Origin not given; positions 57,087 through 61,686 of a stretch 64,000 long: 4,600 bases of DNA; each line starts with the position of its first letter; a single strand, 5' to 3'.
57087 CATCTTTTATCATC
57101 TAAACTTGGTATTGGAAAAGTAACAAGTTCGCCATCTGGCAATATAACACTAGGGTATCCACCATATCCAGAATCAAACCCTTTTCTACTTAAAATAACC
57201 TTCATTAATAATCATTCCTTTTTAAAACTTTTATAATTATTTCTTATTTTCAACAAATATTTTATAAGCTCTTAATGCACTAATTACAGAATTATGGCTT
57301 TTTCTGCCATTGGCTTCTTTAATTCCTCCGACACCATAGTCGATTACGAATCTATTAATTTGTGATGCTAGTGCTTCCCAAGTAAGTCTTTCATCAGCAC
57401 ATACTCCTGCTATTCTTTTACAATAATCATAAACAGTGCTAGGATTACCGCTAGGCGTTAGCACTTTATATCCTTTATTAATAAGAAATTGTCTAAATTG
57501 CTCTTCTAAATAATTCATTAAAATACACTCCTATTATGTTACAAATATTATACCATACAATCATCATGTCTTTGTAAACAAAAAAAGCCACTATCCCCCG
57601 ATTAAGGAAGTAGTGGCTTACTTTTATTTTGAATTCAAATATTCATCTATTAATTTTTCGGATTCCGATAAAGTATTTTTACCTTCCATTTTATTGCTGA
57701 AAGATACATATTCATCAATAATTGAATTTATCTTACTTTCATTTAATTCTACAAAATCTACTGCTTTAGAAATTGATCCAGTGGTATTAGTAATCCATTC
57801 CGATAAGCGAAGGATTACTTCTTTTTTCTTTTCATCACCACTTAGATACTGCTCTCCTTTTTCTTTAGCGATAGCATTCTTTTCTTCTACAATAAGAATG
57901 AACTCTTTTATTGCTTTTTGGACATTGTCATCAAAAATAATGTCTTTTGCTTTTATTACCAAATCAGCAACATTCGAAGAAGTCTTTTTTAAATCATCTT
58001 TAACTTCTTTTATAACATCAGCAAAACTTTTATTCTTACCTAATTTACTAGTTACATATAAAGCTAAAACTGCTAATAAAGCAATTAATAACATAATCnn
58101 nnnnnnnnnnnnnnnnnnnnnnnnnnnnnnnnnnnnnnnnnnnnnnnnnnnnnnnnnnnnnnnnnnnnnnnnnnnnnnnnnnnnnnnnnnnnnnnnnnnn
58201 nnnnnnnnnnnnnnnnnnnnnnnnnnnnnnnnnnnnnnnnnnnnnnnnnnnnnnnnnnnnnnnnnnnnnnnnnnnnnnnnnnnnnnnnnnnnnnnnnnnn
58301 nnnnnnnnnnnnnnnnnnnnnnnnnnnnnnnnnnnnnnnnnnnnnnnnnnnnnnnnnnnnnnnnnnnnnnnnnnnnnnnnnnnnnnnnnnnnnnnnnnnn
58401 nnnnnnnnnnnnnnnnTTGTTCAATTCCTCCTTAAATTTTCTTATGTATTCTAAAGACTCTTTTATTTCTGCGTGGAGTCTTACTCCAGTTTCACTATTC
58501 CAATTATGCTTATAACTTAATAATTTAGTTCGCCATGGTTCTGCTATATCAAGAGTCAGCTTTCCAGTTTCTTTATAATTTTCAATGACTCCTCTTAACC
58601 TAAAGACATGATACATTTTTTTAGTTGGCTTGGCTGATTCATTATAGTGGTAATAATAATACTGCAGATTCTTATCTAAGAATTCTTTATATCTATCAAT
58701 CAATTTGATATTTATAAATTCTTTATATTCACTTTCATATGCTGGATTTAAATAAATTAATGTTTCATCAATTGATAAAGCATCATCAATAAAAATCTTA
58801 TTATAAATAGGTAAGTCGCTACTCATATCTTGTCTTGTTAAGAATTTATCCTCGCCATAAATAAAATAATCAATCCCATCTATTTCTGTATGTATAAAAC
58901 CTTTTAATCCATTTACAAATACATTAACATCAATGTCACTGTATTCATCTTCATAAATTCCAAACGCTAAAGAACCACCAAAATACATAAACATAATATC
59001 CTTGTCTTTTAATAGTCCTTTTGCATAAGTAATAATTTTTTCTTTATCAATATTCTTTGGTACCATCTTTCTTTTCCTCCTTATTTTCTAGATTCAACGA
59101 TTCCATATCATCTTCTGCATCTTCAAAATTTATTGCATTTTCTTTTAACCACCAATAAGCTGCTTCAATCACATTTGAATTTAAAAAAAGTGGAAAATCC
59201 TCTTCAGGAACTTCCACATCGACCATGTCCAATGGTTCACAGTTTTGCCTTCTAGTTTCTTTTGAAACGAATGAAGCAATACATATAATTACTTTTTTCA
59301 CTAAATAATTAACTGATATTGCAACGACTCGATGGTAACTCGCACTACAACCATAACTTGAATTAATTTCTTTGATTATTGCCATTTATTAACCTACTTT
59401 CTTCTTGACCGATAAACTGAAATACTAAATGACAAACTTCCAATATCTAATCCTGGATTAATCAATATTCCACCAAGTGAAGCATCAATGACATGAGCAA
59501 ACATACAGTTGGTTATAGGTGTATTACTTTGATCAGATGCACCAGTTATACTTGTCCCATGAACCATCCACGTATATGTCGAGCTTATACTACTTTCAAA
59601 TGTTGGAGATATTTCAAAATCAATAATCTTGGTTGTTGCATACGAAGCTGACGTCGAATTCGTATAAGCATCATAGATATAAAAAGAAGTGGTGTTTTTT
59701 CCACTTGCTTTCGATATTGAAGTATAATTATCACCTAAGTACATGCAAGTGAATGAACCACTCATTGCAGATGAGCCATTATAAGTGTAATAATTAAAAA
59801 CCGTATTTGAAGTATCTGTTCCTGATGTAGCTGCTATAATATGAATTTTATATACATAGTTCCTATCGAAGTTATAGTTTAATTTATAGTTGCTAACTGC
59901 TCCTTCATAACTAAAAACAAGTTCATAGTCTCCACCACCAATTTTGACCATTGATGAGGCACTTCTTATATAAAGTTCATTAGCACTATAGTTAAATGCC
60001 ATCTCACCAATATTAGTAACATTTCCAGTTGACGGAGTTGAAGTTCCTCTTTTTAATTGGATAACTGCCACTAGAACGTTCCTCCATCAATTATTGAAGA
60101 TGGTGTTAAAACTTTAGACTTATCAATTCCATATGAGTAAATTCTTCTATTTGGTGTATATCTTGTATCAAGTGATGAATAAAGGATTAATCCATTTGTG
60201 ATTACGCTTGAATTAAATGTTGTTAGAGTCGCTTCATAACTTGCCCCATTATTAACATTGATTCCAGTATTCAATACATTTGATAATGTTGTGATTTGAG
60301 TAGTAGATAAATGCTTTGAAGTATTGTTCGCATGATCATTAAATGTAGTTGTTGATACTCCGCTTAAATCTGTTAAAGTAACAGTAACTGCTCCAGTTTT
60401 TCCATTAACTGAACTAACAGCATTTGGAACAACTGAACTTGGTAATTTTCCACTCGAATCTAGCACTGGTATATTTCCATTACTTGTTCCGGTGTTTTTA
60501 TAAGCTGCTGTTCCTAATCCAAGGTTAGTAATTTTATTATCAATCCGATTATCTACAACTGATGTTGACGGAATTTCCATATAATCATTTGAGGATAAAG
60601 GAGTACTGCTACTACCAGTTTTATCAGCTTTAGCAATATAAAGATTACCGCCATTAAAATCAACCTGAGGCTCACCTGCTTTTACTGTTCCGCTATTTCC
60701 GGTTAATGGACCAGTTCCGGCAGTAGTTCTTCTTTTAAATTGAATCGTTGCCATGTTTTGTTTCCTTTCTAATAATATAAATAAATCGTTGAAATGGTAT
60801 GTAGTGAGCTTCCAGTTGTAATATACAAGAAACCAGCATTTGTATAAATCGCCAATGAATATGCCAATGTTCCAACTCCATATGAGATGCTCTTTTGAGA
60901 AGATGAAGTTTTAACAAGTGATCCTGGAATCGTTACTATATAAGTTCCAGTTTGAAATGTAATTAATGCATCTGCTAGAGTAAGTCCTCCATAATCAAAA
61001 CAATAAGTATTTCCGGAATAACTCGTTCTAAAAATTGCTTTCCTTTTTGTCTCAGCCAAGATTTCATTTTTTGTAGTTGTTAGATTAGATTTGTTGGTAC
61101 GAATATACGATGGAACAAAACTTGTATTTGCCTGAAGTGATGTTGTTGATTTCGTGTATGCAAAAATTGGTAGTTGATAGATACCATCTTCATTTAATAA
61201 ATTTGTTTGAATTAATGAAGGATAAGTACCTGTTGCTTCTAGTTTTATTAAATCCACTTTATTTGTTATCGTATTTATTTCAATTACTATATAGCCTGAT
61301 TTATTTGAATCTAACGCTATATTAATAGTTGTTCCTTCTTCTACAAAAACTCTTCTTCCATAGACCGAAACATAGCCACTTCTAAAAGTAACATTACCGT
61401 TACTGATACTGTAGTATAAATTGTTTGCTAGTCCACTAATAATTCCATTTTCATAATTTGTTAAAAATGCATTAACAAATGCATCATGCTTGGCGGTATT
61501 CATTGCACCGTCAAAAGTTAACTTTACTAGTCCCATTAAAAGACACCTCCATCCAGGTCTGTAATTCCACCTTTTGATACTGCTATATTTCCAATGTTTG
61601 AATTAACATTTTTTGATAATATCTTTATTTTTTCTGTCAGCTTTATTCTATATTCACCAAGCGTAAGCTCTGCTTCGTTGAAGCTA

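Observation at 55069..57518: Separately promoted three-gene cassette of unknowns (93/284/395 aa) just past the prophage lysis module: candidate novel defence or moron system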

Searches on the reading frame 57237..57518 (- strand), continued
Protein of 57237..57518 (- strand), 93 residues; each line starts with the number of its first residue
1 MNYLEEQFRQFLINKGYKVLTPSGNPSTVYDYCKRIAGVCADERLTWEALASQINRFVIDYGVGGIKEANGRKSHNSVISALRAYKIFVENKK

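Call 88: search_protein_families(library=pfam, proteins=[L143:4933-6276:+, L145:4341-6122:+, L114:6001-6963:+, L124:939-1511:+, L147:580-1125:+, L119:4710-6230:+, L126:1628-2938:+, L141:1068-2429:+, L118:6754-7980:+, L112:967-1590:+], max_evalue=0.01)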
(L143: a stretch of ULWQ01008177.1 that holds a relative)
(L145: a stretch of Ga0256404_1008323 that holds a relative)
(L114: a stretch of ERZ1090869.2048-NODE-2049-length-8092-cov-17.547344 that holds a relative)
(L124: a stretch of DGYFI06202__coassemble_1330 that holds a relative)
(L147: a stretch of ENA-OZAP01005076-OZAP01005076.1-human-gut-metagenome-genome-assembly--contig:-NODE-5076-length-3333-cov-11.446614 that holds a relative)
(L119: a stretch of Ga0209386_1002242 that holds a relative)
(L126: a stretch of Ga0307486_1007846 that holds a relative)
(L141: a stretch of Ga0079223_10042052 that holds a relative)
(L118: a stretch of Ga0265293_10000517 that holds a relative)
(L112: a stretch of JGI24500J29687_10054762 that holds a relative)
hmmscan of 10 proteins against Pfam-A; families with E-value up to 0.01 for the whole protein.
L143:4933-6276:+ (448 aa): 5 families
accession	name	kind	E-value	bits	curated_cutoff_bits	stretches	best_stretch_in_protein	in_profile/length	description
PF16363.11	GDP_Man_Dehyd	-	2.8e-142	474.5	27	1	5-326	1-332/332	GDP-mannose 4,6 dehydratase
PF01370.27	Epimerase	-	2.4e-70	237.1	20.9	1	4-242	1-240/240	NAD dependent epimerase/dehydratase family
PF04321.23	RmlD_sub_bind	-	1e-07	31.8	27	1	4-162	3-140/287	RmlD substrate binding domain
PF13460.12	NAD_binding_10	-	0.00016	22.1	27.2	1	8-79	1-68/184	NAD(P)H-binding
PF05368.20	NmrA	-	0.00017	21.7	27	1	4-79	5-77/298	NmrA-like family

L145:4341-6122:+ (594 aa): 3 families
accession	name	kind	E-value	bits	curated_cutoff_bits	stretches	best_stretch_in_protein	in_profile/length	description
PF07179.17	SseB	-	9.8e-05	23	21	1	194-308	1-115/124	SseB protein N-terminal domain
PF18912.6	DZR_2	-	0.0057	16.9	27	1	118-144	18-45/56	Double zinc ribbon domain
PF01907.25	Ribosomal_L37e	-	0.0073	16.8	27.6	0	117-145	11-40/53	Ribosomal protein L37e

L114:6001-6963:+ (321 aa): 2 families
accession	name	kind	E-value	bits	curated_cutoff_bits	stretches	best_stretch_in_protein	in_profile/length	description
PF13391.12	HNH_2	-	0.00051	20.3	21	1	281-308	1-28/66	HNH endonuclease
PF11116.13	DUF2624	-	0.002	19.3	24.7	0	210-259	26-75/83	Protein of unknown function (DUF2624)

L124:939-1511:+ (191 aa): 0 families

L147:580-1125:+ (182 aa): 3 families
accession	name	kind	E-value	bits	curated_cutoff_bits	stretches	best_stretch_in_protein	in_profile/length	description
PF12728.13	HTH_17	-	0.00027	21.6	27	1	114-138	1-25/51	Helix-turn-helix domain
PF13384.12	HTH_23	-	0.0017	18.5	24.6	1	114-136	17-39/50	Homeodomain-like domain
PF13411.12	MerR_1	-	0.0083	16.7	21.6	0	116-144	2-29/69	MerR HTH family regulatory protein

L119:4710-6230:+ (507 aa): 2 families
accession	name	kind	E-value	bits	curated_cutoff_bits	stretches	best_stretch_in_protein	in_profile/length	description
PF00817.25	IMS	-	1.1e-25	90.8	23.2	1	9-194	1-148/148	impB/mucB/samB family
PF11799.13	IMS_C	-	1.1e-09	39.2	20.7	1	303-434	2-107/109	impB/mucB/samB family C-terminal domain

L126:1628-2938:+ (437 aa): 2 families
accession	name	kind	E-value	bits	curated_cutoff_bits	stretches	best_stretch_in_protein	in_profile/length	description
PF13304.12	AAA_21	-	2.1e-30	107.3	27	1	49-367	4-302/304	AAA domain, putative AbiEii toxin, Type IV TA system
PF13175.12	AAA_15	-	5.4e-16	59.6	32.1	1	1-363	1-369/374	AAA ATPase domain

L141:1068-2429:+ (454 aa): 1 family
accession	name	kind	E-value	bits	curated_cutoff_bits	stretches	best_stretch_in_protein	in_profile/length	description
PF01420.25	Methylase_S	-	1.3e-21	78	22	2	252-434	1-167/168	Type I restriction modification DNA specificity domain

L118:6754-7980:+ (409 aa): 1 family
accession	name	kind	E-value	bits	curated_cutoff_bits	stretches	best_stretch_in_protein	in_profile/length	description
PF18476.7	PIN_8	-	3.3e-35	122.5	26.1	1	8-229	1-219/227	PIN like domain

L112:967-1590:+ (208 aa): 0 families

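Call 101: search_dna_similar(query=window:57237-57518:-, collection=phages, mode=protein, max_rows=15)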
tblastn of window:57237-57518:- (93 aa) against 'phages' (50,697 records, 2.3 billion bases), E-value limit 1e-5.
No match.

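Call 103: search_dna_similar(query=window:57237-57518:-, collection=plasmids, mode=protein, max_rows=15)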
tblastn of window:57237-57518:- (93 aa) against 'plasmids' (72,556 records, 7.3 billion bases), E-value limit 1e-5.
No match.

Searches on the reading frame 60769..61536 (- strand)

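Call 9: search_protein_families(library=phrogs, proteins=[window:60769-61536:-], max_evalue=0.01)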
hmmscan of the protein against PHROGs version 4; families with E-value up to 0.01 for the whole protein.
window:60769-61536:- (255 aa): 2 families
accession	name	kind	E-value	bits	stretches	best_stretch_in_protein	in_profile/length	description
phrog_6779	-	tail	9.5e-08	33.1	1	1-235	1-255/276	tail protein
phrog_23883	-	unknown function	5e-05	24.1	1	8-136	10-147/274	-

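Call 10: search_protein_families(library=pfam, proteins=[window:60769-61536:-], max_evalue=0.01)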
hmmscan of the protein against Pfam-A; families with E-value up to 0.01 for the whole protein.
window:60769-61536:- (255 aa): 0 families
